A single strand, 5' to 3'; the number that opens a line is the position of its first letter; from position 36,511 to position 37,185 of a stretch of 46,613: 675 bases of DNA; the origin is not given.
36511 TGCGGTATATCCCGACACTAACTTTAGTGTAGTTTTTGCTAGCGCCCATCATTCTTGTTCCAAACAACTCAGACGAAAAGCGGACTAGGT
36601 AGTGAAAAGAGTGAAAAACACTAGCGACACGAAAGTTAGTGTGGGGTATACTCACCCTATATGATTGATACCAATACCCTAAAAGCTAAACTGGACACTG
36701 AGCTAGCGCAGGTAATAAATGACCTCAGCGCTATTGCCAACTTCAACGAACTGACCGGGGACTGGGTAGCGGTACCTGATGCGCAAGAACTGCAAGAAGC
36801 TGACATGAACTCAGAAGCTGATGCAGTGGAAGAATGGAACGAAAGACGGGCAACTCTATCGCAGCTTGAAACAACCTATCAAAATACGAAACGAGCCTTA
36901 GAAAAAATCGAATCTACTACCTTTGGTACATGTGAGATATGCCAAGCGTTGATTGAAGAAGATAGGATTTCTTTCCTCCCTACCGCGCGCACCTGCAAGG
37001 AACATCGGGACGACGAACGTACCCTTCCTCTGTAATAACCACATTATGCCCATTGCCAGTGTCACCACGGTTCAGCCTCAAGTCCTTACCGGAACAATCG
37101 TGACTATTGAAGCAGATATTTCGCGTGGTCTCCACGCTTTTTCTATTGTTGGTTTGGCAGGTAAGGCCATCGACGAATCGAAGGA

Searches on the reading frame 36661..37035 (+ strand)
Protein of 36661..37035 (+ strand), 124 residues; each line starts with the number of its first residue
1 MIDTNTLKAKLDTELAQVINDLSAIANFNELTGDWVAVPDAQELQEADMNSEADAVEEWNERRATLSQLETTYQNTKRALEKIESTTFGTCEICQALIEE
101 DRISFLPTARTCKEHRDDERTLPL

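Call 9: search_protein_families(library=pfam, proteins=[window:36661-37035:+])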
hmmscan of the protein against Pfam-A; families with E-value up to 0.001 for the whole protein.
window:36661-37035:+ (124 aa): 1 family
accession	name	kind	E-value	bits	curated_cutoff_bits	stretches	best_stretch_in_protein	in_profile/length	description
PF01258.23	zf-dskA_traR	-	0.00013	22.3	24.9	1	87-114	2-29/36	Prokaryotic dksA/traR C4-type zinc finger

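Call 60: find_homologous_proteins(query=window:36661-37035:+, max_evalue=1e-15)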
Query window:36661-37035:+ (124 aa): 67 proteins with E <= 1e-15 among 78 candidates.
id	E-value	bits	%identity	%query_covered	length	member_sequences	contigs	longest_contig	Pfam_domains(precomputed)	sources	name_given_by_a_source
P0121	6.6e-74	263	100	100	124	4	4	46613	-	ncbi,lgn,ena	-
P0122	7.5e-62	224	87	100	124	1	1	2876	-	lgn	-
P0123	1.7e-58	214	81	100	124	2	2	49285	PF01258.24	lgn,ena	-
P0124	3.6e-58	212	80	100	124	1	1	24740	-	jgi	-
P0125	3.5e-57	209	81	100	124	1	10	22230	-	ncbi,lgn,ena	-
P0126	4.3e-56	206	77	100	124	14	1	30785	PF01258.24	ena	-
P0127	1.1e-54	201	77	100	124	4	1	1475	-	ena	-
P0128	2.3e-54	200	77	100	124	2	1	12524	PF01258.24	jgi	jgi:RNA polymerase-binding transcription factor DksA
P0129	3.1e-54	200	77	100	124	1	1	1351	PF01258.24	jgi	jgi:RNA polymerase-binding transcription factor DksA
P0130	3.9e-51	190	72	100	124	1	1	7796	PF01258.24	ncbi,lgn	ncbi:MAG TPA: TraR/DksA C4-type zinc finger protein [Candidatus Paceibacterota bacterium]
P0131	6.5e-48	179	69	100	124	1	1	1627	PF01258.24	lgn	-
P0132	2.5e-47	178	69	100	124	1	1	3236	PF01258.24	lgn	-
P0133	7.1e-47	176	69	100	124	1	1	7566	-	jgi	jgi:RNA polymerase-binding transcription factor DksA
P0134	1.8e-46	175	68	98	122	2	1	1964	PF01258.24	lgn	-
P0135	5.6e-45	170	67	95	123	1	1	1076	PF01258.24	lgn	-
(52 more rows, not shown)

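Call 61: find_encoding_contigs(protein=P0122, flank=5000, max_places=3)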
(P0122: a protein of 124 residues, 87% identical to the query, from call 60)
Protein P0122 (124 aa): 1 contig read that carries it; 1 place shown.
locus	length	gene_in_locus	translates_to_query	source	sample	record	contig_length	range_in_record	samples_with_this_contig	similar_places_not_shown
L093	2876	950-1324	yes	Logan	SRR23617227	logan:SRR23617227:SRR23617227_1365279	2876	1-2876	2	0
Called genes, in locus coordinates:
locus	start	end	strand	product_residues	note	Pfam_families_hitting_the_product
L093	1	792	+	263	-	?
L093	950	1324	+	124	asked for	-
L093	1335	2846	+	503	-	PF05362:Lon_C, PF13541:ChlI, PF00493:MCM, PF00158:Sigma54_activat (weak), PF01078:Mg_chelatase, PF07728:AAA_5, PF13335:Mg_chelatase_C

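Call 62: find_encoding_contigs(protein=P0123, flank=10000, max_places=2)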
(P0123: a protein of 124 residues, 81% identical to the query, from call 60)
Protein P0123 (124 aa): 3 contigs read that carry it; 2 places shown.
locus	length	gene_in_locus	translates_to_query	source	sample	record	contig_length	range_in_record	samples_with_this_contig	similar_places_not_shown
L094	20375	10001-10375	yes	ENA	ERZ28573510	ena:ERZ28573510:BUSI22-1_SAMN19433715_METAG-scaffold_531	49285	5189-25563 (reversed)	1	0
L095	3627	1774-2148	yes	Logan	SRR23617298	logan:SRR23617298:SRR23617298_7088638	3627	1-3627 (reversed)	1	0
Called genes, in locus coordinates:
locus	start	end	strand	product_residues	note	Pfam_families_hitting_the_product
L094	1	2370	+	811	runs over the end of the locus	PF00158:Sigma54_activat (faint), PF13191:AAA_16 (faint), PF17871:AAA_lid_9 (weak), PF00004:AAA, PF07724:AAA_2, PF07728:AAA_5, PF10431:ClpB_D2-small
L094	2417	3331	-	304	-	PF02899:Phage_int_SAM_1, PF13102:Phage_int_SAM_5 (weak), PF13495:Phage_int_SAM_4 (weak), PF00589:Phage_integrase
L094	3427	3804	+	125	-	-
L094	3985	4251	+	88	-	PF00312:Ribosomal_S15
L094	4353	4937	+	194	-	PF01936:NYN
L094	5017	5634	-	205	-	-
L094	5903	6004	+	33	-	-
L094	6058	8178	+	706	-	PF01138:RNase_PH, PF03725:RNase_PH_C, PF01138:RNase_PH, PF00013:KH_1, PF00575:S1 (weak)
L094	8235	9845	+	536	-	-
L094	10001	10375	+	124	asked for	PF01258:zf-dskA_traR (weak)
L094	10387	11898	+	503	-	PF05362:Lon_C, PF13541:ChlI, PF00493:MCM, PF00158:Sigma54_activat (weak), PF01078:Mg_chelatase, PF07728:AAA_5, PF13335:Mg_chelatase_C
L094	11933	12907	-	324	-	PF01068:DNA_ligase_A_M, PF04679:DNA_ligase_A_C (faint)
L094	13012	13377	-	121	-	-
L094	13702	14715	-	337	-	PF01476:LysM, PF23446:LysM1_NFP_LYK (faint), PF23473:LysM3_LYK4_5, PF01476:LysM, PF01551:Peptidase_M23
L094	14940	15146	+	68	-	-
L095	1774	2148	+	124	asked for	PF01258:zf-dskA_traR (weak)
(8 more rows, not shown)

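Call 80: list_cluster_members(proteins=[P0121])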
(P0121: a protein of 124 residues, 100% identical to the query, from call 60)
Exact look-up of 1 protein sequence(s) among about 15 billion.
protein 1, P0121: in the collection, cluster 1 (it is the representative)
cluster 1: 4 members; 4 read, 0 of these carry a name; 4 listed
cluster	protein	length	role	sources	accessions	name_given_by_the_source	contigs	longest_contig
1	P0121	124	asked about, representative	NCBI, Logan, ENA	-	-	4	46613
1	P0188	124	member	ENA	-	-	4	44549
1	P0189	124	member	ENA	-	-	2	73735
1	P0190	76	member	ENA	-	-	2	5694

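Call 81: find_encoding_contigs(protein=P0121, flank=10000, max_places=6)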
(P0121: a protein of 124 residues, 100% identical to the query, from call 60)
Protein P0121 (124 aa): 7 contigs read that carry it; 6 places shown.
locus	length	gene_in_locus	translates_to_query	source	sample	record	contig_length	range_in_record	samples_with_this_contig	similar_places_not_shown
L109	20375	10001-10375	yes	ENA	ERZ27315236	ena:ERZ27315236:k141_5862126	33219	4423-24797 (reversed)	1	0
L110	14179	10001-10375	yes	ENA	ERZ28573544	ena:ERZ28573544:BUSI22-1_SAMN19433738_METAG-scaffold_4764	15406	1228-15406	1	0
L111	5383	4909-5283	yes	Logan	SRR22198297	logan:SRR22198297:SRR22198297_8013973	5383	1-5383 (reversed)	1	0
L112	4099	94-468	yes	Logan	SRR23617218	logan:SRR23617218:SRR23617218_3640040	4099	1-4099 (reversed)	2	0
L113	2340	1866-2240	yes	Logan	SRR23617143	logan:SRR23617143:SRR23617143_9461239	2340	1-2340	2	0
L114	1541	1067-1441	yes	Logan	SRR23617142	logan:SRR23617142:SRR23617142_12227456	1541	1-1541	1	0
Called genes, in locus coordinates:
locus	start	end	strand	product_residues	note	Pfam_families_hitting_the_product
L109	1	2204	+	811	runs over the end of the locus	PF00158:Sigma54_activat (faint), PF13191:AAA_16 (faint), PF17871:AAA_lid_9 (weak), PF00004:AAA (weak), PF07724:AAA_2, PF07728:AAA_5 (weak), PF10431:ClpB_D2-small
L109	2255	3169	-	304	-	PF02899:Phage_int_SAM_1, PF13102:Phage_int_SAM_5 (weak), PF13495:Phage_int_SAM_4 (weak), PF00589:Phage_integrase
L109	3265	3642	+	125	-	-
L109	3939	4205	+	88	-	PF00312:Ribosomal_S15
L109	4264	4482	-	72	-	-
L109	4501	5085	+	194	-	PF01936:NYN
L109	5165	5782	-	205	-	-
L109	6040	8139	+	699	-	PF01138:RNase_PH, PF03725:RNase_PH_C (weak), PF01138:RNase_PH, PF00013:KH_1, PF00575:S1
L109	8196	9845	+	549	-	-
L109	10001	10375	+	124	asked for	-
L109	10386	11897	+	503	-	PF05362:Lon_C, PF13541:ChlI, PF00493:MCM, PF00158:Sigma54_activat (weak), PF01078:Mg_chelatase, PF07728:AAA_5, PF13335:Mg_chelatase_C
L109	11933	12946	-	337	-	PF01068:DNA_ligase_A_M, PF04679:DNA_ligase_A_C (faint)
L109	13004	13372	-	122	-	-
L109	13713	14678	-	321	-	PF01476:LysM, PF23446:LysM1_NFP_LYK (faint), PF23473:LysM3_LYK4_5, PF01476:LysM, PF01551:Peptidase_M23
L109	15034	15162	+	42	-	-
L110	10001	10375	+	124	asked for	-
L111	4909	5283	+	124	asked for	-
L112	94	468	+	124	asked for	-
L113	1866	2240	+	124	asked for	-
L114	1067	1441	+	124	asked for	-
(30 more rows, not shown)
